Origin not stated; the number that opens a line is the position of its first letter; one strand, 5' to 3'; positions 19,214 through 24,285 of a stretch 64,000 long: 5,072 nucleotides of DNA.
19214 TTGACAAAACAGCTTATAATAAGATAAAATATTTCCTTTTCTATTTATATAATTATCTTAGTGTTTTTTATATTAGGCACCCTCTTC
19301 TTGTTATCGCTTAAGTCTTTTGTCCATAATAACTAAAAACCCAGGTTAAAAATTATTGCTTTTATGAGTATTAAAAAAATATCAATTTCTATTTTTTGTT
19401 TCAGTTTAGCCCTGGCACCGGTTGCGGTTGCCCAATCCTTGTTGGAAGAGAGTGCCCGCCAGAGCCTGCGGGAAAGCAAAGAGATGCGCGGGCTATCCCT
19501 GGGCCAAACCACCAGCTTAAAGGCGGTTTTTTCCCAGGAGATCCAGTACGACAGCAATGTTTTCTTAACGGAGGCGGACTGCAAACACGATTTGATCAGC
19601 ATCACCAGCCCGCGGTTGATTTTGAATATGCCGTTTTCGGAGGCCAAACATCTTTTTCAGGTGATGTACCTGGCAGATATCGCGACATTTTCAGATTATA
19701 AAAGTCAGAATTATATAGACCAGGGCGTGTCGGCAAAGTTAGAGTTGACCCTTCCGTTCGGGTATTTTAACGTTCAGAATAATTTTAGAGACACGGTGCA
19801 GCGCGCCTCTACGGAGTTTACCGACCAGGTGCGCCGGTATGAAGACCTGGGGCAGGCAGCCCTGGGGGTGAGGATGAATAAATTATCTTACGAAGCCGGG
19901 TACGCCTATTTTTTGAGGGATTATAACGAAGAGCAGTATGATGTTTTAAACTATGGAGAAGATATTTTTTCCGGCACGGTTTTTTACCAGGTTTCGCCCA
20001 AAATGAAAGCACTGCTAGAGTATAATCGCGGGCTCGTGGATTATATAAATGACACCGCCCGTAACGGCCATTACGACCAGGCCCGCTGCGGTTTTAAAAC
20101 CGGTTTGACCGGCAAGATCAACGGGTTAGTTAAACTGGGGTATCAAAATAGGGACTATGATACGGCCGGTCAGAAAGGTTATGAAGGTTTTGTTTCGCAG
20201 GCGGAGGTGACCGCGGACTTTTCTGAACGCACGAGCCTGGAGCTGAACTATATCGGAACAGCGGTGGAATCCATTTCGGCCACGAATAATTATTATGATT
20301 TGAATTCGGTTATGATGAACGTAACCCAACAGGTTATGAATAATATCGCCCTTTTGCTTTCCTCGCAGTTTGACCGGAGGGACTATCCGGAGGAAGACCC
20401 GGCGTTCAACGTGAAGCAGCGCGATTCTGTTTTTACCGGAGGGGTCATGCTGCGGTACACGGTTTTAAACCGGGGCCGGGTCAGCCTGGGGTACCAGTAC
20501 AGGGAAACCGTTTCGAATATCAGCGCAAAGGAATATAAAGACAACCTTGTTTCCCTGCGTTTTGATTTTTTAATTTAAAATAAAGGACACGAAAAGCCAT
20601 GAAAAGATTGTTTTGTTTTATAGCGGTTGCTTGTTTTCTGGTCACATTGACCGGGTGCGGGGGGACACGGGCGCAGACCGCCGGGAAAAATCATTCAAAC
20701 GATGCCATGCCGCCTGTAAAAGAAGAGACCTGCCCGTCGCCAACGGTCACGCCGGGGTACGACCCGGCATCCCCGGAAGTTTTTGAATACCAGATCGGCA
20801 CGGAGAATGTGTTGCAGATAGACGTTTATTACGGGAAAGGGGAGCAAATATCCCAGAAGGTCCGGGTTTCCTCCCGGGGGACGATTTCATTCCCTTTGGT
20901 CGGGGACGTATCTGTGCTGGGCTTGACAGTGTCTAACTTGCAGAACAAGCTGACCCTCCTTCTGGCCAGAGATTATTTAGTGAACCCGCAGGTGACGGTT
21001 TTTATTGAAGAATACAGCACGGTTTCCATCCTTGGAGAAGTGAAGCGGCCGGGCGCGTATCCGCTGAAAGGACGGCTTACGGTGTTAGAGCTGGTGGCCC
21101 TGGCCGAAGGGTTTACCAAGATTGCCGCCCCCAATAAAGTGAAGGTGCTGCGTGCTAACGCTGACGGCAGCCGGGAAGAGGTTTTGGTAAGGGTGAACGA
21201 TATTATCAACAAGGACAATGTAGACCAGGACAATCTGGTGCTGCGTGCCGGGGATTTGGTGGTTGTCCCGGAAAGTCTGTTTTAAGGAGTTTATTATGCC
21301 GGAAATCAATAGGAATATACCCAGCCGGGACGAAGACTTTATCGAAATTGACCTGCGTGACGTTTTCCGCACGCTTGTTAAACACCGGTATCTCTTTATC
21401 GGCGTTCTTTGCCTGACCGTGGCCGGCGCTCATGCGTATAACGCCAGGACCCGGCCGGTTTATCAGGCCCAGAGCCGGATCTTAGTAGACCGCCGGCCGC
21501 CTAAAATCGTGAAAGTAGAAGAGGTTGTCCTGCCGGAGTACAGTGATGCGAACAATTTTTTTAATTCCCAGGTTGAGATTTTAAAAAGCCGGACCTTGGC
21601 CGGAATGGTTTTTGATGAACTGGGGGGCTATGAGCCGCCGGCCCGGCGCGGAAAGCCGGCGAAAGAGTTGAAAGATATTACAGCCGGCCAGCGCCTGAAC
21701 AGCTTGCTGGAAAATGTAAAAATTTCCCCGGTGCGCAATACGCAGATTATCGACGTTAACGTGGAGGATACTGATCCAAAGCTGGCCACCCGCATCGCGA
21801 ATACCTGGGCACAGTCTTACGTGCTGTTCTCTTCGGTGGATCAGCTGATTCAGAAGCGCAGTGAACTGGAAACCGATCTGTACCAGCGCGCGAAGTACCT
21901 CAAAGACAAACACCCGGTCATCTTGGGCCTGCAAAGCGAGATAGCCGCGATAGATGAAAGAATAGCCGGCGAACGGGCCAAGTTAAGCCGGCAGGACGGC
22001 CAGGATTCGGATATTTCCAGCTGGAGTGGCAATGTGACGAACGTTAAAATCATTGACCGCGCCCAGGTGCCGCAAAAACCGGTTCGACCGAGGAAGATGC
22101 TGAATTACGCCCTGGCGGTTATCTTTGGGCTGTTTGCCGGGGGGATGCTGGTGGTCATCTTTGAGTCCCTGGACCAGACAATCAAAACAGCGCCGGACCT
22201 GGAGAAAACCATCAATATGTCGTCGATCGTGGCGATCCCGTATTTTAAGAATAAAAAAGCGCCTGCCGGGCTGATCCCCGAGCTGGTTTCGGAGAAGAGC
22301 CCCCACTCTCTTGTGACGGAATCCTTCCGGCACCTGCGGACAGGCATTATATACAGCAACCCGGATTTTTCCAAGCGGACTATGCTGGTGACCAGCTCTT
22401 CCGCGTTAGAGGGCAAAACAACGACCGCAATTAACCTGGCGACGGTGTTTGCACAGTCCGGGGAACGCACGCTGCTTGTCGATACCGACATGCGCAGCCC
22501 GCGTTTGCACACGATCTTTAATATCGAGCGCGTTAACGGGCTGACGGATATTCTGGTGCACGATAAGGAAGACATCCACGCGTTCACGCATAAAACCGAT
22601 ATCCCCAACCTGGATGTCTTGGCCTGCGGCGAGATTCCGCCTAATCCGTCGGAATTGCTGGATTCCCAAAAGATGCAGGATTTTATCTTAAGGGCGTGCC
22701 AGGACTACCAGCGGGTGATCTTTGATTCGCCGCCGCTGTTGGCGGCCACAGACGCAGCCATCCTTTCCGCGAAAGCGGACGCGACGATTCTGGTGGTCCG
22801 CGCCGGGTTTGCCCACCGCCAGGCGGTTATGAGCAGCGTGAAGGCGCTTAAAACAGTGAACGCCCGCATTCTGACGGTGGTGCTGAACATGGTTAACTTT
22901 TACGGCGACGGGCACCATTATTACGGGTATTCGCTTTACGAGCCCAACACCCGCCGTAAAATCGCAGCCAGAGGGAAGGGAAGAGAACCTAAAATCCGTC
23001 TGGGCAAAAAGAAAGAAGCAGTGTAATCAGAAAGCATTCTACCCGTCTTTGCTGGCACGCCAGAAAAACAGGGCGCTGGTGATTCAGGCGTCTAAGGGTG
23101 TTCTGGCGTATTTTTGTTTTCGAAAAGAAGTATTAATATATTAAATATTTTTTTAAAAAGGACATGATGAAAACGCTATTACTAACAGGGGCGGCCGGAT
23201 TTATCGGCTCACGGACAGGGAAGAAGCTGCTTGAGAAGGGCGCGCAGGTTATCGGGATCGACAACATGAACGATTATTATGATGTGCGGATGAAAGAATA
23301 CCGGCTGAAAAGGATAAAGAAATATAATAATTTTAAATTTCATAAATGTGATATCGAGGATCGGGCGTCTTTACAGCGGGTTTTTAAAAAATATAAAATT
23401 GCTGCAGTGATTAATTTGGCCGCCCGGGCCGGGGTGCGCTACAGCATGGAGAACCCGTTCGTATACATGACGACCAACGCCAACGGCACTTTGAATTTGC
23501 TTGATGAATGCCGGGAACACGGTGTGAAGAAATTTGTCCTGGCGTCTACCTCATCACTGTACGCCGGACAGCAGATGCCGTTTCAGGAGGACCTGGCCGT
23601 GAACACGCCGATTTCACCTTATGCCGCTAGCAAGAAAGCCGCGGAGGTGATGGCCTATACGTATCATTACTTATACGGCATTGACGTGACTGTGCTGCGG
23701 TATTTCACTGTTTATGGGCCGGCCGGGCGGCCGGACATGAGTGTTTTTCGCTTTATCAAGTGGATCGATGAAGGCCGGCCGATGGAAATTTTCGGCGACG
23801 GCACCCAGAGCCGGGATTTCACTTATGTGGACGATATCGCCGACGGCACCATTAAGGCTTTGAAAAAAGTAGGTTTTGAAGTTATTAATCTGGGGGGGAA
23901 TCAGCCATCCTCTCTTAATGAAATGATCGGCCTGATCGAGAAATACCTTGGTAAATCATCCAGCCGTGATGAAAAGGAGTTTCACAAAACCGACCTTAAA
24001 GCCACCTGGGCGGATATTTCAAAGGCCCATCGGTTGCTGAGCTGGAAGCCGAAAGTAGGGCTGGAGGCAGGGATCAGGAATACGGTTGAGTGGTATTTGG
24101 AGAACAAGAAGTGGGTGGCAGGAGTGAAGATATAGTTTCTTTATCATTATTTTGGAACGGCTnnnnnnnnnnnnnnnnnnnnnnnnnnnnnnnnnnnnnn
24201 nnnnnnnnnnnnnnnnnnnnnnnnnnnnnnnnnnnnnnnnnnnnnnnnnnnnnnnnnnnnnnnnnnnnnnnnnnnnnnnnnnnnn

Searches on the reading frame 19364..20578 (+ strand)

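Call 55: search_protein_families(library=pfam, proteins=[window:19364-20578:+], max_evalue=0.0001)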
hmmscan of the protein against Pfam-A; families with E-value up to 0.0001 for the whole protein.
window:19364-20578:+ (404 aa): 1 family
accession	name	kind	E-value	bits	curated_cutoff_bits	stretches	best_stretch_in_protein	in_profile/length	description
PF10082.15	BBP2_2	-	6e-19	68.6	23.7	1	52-399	15-373/378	Putative beta-barrel porin 2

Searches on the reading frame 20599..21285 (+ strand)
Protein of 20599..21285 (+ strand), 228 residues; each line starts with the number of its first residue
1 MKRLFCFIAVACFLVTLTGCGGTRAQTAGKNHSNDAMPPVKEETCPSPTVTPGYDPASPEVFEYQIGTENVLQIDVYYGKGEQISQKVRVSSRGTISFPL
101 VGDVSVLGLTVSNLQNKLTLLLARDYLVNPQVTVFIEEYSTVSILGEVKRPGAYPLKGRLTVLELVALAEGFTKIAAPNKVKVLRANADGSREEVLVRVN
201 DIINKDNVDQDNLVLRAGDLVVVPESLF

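Call 55: search_protein_families(library=pfam, proteins=[window:20599-21285:+], max_evalue=0.0001)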
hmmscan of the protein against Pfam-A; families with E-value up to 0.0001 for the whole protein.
window:20599-21285:+ (228 aa): 3 families
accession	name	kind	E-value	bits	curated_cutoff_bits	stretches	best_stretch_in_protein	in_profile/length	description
PF02563.21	Poly_export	-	6.8e-19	68.3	28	1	63-136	6-76/77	Polysaccharide biosynthesis/export protein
PF10531.15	SLBB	-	7.2e-12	45.4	27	1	142-193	2-52/55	SLBB domain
PF22461.2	SLBB_2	-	1.2e-07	32.2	27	1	142-223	3-79/79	SLBB domain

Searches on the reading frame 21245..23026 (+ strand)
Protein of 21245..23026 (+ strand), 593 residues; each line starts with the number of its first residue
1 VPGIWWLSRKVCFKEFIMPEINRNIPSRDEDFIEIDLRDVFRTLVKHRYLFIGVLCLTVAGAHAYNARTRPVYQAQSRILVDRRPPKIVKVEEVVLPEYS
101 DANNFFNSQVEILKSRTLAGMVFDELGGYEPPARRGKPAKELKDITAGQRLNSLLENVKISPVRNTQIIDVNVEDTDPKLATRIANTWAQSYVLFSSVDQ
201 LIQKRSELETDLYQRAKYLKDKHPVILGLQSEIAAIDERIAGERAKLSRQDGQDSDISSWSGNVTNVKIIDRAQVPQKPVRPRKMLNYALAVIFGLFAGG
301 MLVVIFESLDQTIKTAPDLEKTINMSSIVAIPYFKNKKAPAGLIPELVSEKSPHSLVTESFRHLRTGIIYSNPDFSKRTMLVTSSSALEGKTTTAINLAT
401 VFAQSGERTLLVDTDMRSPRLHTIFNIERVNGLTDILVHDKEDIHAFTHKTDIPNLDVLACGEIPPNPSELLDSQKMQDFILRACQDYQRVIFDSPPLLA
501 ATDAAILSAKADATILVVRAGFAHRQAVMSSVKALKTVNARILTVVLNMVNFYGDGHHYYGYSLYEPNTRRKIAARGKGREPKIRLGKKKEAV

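Call 55: search_protein_families(library=pfam, proteins=[window:21245-23026:+], max_evalue=0.0001)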
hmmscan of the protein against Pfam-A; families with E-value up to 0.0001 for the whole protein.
window:21245-23026:+ (593 aa): 5 families
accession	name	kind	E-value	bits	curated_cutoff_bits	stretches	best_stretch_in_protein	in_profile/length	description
PF13807.11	GNVR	-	9.3e-13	48.3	27.7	1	253-305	28-79/82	G-rich domain on putative tyrosine kinase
PF02706.20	Wzz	-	9.7e-13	48.7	25.5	1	34-126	2-91/91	Chain length determinant protein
PF13614.12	AAA_31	-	1.9e-12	47.9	27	1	390-540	14-169/177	AAA domain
PF01656.29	CbiA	-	1.2e-08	35.4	25.4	1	389-551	10-84/125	CobQ/CobB/MinD/ParA nucleotide binding domain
PF10609.15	ParA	-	1.4e-06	28.3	27.1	1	377-554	3-179/246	NUBPL iron-transfer P-loop NTPase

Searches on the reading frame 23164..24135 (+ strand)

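Call 55: search_protein_families(library=pfam, proteins=[window:23164-24135:+], max_evalue=0.0001)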
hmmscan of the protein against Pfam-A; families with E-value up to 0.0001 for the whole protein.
window:23164-24135:+ (323 aa): 9 families
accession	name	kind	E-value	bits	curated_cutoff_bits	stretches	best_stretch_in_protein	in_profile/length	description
PF16363.11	GDP_Man_Dehyd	-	7.1e-64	216.8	27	1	6-307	1-332/332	GDP-mannose 4,6 dehydratase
PF01370.27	Epimerase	-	8.2e-62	209.2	20.9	1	6-244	2-240/240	NAD dependent epimerase/dehydratase family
PF01073.25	3Beta_HSD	-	2.6e-22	79.6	22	1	7-236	2-232/280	3-beta hydroxysteroid dehydrogenase/isomerase family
PF04321.23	RmlD_sub_bind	-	1.3e-18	67.5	27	1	4-236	2-200/287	RmlD substrate binding domain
PF02719.21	Polysacc_synt_2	-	4.2e-18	66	20.2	1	6-209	2-194/293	Polysaccharide biosynthesis protein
PF13460.12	NAD_binding_10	-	4e-10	40.3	27.2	1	9-179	1-142/184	NAD(P)H-binding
PF07993.18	NAD_binding_4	-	2.2e-08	34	20.1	1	7-185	1-209/258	Male sterility protein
PF00106.31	adh_short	-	1e-07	32.1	26.6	1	3-164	1-160/195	short chain dehydrogenase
PF08659.16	KR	-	2.5e-06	27.9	22.6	1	4-135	2-142/180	KR domain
